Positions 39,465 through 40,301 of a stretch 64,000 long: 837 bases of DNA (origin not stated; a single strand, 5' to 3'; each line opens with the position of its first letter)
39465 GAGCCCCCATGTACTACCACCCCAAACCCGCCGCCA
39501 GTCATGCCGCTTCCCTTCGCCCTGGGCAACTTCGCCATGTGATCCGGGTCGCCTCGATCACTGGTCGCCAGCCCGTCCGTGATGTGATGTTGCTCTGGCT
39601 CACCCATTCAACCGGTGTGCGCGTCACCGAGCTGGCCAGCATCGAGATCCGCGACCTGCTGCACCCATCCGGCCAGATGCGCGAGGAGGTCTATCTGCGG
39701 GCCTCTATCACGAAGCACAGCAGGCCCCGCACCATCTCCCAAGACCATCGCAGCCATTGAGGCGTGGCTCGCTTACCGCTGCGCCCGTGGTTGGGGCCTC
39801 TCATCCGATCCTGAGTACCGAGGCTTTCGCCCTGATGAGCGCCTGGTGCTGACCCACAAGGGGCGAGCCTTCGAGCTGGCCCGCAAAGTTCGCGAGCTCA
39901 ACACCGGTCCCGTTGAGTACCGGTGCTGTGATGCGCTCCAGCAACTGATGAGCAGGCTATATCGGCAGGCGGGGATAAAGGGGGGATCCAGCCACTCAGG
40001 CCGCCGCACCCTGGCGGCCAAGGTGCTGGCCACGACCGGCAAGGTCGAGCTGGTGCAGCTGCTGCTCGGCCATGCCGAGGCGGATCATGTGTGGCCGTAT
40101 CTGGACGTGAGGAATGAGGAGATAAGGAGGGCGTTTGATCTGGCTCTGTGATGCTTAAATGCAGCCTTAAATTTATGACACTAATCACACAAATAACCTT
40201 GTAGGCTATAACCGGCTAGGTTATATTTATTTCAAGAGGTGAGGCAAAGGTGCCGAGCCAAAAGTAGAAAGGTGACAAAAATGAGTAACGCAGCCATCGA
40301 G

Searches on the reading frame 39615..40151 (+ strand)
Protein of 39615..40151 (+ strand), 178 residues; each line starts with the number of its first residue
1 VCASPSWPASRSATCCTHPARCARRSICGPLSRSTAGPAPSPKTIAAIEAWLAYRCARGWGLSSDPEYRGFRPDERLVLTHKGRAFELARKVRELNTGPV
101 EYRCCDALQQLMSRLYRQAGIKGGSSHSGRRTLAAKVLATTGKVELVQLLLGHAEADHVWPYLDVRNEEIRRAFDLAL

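Call 8: search_protein_families(library=pfam, proteins=[window:39615-40151:+], max_evalue=0.001)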
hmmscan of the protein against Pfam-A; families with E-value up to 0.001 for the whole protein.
window:39615-40151:+ (178 aa): 1 family
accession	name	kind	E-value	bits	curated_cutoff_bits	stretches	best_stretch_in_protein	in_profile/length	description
PF00589.27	Phage_integrase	-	0.00034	20.9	27.1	1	107-167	109-170/172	Phage integrase family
